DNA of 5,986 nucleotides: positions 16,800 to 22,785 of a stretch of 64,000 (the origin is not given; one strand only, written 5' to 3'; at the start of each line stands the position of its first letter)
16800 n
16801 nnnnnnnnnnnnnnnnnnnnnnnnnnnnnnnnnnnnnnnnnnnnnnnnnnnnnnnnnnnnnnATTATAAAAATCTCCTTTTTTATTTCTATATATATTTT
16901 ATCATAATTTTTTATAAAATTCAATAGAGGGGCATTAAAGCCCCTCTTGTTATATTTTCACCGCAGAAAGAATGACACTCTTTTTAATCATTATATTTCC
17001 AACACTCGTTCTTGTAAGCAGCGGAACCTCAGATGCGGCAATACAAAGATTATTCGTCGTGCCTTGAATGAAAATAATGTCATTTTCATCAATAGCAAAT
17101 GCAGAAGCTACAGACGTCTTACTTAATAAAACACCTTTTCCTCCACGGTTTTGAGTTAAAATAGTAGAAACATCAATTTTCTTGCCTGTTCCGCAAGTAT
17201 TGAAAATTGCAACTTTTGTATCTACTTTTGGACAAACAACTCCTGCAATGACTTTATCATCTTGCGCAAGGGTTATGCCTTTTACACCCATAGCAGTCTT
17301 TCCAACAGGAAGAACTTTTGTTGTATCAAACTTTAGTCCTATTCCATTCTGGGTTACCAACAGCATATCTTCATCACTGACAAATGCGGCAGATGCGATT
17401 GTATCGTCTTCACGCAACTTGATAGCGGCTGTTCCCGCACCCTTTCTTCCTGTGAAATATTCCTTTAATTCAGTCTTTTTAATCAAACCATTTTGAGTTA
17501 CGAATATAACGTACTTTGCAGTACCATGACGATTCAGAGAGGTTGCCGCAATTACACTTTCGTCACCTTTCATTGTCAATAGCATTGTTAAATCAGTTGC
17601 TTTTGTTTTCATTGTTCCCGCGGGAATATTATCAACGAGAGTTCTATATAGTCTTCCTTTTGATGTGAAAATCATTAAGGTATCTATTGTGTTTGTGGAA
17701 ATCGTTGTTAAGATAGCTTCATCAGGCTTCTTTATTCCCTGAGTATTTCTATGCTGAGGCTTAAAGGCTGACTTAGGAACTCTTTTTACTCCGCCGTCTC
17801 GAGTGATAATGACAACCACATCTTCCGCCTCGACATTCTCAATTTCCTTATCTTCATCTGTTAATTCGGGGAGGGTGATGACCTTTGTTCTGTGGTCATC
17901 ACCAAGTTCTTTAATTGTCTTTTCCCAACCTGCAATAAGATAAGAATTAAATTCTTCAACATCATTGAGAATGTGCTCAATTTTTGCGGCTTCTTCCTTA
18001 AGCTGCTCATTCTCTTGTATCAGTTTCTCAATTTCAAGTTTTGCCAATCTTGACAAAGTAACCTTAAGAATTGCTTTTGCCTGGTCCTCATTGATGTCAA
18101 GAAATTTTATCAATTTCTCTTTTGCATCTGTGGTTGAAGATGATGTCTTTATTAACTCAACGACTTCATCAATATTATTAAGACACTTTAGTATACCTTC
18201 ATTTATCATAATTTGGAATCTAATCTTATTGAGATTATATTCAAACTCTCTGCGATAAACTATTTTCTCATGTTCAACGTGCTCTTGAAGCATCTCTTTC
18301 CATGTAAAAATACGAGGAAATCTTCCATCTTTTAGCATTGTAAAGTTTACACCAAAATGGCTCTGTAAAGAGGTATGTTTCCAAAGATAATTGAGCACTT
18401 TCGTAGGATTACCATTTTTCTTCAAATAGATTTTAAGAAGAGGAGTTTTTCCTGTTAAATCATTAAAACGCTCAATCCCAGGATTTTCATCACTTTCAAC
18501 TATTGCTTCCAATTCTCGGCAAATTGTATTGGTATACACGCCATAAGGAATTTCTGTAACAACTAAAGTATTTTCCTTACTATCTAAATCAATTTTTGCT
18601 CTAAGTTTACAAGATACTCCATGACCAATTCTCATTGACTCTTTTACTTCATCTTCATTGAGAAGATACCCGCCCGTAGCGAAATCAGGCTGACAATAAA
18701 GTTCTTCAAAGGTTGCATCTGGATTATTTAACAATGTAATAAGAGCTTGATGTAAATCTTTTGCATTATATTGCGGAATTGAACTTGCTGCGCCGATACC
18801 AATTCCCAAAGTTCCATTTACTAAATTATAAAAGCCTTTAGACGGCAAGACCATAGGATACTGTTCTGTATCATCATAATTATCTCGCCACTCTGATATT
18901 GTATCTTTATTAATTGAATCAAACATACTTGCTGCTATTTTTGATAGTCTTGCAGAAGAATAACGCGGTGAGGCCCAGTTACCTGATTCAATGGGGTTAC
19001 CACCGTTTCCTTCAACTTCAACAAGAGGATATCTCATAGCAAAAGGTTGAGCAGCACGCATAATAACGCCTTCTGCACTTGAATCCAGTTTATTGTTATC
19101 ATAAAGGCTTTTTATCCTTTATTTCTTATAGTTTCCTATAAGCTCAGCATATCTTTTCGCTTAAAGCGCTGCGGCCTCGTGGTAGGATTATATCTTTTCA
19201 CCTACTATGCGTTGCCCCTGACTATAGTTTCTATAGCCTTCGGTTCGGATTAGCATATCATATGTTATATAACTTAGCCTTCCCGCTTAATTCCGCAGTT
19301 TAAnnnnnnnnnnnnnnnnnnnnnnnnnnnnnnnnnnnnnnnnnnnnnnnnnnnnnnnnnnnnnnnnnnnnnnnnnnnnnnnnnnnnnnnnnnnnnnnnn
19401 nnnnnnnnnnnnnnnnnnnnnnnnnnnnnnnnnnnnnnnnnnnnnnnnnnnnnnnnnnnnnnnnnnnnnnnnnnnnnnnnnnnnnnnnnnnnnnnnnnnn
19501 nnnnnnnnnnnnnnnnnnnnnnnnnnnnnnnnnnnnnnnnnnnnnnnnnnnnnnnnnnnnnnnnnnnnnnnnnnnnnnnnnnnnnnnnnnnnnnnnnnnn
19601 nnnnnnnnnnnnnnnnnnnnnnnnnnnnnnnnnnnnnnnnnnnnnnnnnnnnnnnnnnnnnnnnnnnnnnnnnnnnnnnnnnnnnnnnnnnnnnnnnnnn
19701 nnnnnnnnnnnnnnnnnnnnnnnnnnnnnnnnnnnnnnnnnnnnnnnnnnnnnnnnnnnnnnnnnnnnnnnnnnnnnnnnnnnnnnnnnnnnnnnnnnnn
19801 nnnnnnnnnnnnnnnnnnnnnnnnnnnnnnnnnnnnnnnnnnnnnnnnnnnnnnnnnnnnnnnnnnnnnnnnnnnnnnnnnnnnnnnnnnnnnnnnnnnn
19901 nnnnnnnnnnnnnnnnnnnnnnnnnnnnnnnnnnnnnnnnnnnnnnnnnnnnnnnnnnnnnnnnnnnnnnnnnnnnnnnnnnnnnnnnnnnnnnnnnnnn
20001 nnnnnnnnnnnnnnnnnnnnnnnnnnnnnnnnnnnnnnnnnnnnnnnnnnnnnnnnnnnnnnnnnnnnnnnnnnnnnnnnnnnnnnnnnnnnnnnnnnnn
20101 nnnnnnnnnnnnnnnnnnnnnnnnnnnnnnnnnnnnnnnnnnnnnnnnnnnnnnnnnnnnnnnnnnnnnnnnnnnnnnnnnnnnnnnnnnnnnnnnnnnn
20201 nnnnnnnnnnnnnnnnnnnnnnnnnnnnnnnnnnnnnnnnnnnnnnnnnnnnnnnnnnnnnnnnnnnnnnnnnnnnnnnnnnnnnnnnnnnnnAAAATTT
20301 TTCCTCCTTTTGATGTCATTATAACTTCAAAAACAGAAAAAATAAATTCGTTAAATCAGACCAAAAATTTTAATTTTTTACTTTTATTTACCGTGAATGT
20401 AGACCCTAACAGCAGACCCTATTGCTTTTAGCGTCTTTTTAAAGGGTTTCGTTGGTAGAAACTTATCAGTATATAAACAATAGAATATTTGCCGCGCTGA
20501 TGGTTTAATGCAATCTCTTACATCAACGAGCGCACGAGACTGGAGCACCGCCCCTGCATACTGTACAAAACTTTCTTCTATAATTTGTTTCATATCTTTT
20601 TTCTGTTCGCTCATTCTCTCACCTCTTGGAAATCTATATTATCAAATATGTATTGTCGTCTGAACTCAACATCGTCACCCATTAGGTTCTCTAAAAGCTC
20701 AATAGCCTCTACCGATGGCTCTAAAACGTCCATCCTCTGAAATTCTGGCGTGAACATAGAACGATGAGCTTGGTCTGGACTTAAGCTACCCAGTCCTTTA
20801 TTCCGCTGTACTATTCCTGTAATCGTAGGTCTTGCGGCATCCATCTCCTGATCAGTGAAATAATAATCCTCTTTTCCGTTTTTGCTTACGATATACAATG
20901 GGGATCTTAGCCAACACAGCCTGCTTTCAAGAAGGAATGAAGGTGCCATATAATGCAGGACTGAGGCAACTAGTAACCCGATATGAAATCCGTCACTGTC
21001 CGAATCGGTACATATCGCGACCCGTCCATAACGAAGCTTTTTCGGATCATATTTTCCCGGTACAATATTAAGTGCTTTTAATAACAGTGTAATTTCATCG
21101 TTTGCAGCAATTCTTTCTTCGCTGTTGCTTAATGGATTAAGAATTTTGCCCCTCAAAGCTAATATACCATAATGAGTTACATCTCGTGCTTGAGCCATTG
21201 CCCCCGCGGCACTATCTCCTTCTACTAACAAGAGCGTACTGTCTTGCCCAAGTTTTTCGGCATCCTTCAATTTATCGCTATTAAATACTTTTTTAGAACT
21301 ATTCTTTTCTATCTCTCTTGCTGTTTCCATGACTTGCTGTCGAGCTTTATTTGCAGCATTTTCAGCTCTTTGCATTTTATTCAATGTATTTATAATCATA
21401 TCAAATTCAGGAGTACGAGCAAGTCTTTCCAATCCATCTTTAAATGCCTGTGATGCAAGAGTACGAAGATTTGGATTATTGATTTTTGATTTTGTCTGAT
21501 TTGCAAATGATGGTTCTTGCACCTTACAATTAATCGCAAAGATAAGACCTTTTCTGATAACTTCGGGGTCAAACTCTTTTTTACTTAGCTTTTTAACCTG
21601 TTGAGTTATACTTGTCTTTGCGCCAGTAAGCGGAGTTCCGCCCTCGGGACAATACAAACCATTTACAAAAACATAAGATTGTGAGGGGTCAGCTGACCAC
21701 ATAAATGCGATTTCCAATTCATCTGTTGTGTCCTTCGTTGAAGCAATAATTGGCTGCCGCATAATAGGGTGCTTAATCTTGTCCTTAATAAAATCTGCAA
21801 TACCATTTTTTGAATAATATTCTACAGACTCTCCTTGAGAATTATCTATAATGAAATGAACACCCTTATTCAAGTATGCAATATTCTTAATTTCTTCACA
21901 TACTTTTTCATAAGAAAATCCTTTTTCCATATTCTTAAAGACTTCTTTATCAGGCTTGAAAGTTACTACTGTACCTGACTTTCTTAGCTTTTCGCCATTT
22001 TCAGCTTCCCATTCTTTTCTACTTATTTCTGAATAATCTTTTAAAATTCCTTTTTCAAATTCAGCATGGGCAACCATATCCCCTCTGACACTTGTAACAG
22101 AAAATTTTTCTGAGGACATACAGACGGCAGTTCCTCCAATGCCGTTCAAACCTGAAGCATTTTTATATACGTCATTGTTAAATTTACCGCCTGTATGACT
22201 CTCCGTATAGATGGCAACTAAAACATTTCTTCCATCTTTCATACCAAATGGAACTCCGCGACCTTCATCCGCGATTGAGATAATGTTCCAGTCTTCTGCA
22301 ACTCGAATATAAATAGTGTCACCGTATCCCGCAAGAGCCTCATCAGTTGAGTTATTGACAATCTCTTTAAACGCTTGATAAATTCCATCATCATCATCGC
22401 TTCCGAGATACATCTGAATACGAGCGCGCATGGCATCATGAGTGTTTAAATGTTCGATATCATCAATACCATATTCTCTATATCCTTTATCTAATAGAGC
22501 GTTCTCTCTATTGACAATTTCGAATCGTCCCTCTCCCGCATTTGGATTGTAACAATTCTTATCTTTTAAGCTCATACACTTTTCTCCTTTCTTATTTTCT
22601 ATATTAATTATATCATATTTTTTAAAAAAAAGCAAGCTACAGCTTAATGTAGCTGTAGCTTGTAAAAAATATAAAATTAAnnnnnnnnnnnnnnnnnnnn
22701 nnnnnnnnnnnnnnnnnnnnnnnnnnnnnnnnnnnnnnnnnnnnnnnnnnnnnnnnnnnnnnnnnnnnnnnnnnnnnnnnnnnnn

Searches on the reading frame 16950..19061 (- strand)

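Call 8: search_protein_families(library=phrogs, proteins=[window:16950-19061:-], max_evalue=0.001)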
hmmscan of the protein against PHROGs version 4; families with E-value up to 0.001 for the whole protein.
window:16950-19061:- (703 aa): 2 families
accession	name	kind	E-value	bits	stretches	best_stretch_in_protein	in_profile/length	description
phrog_551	-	DNA, RNA and nucleotide metabolism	1.5e-91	309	1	4-632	91-699/701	DNA topoisomerase II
phrog_28877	-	DNA, RNA and nucleotide metabolism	4e-70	237.7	1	8-635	770-1401/1441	DNA topoisomerase II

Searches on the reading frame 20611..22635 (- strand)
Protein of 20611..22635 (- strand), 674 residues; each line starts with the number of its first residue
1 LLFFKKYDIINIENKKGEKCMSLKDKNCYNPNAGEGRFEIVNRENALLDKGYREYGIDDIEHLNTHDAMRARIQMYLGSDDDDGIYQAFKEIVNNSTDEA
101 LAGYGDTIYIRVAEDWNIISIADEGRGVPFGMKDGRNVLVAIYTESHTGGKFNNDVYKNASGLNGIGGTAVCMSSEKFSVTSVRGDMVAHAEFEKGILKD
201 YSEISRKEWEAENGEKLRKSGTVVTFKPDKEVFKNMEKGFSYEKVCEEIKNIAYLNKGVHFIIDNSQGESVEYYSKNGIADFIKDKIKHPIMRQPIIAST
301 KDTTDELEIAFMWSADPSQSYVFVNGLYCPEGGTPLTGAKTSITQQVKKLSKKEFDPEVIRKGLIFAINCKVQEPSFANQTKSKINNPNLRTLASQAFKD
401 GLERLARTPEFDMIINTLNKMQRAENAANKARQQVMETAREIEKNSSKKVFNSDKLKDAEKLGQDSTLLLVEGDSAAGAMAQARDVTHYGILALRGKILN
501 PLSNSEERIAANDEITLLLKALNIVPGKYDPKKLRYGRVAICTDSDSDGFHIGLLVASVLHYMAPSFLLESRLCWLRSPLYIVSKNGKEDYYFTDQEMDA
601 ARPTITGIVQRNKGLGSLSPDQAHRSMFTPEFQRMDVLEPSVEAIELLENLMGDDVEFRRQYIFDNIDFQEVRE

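Call 8: search_protein_families(library=phrogs, proteins=[window:20611-22635:-], max_evalue=0.001)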
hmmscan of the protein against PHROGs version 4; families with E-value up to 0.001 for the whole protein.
window:20611-22635:- (674 aa): 3 families
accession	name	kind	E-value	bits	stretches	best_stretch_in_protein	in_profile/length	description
phrog_543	-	DNA, RNA and nucleotide metabolism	2e-123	414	1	55-671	23-644/661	DNA topoisomerase II large subunit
phrog_28877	-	DNA, RNA and nucleotide metabolism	1.7e-62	212.4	1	55-669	3-672/1441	DNA topoisomerase II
phrog_7229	-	DNA, RNA and nucleotide metabolism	3.7e-20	73.4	1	507-665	7-164/172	DNA topoisomerase II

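Call 92: search_dna_similar(query=window:20611-22635:-, collection=phages, mode=protein, max_rows=12)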
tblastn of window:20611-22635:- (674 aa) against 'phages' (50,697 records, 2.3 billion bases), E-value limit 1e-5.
Records with a match: 2292; places in all: 2298; records where one place covers at least 80% of the query: 1811.
Best place of each record, by identity: <60% 2292.
By first word of the organism name: Escherichia 676; Klebsiella 335; Salmonella 207; Shigella 89; Aeromonas 81; Acinetobacter 77; Erwinia 69; Vibrio 67; Enterobacter 58; Campylobacter 55; and 61 more.
By host as written in the record: Escherichia coli 283; - 280; Klebsiella pneumoniae 114; Erwinia amylovora 46; Escherichia coli O157:H7 38; Aeromonas salmonicida 29; Salmonella enterica 29; Escherichia coli B 28; and 585 more.
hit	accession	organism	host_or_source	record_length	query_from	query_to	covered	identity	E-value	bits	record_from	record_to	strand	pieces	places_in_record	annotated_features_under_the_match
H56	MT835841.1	Bacteriophage sp.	human fecal samples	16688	54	671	92%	32.8%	1e-73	265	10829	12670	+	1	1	record has no annotation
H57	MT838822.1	Bacteriophage sp.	human fecal samples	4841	39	671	94%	31.7%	5e-71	256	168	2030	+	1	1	record has no annotation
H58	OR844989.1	Staphylococcus phage SA 1306 Kay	Staphylococcus aureus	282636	55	666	91%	32.5%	2e-72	261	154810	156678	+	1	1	record has no annotation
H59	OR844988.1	Staphylococcus phage SA 1306 Kay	Staphylococcus aureus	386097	55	669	91%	32.2%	3e-65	240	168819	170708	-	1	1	record has no annotation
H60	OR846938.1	Listeria phage LM 4-11-1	Listeria monocytogenes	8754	40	669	93%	31.2%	8e-70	253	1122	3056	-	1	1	record has no annotation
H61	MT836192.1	Bacteriophage sp.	human fecal samples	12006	44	669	93%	31.0%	2e-61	228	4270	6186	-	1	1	record has no annotation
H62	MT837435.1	Bacteriophage sp.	human fecal samples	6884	54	671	92%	31.3%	7e-66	241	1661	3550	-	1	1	record has no annotation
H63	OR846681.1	Enterococcus phage Efs 1-1-1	Enterococcus faecalis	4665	54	669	91%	31.4%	5e-68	248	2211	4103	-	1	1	record has no annotation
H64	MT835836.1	Bacteriophage sp.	human fecal samples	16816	55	666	91%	31.6%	5e-64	236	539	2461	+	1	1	record has no annotation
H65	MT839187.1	Bacteriophage sp.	human fecal samples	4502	26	669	96%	29.8%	1e-62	232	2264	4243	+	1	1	record has no annotation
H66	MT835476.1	Bacteriophage sp.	human fecal samples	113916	40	666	93%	30.4%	8e-74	265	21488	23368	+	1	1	record has no annotation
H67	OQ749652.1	Phage Phass-1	human gut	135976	59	672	91%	31.0%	3e-59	222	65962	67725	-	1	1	hypothetical protein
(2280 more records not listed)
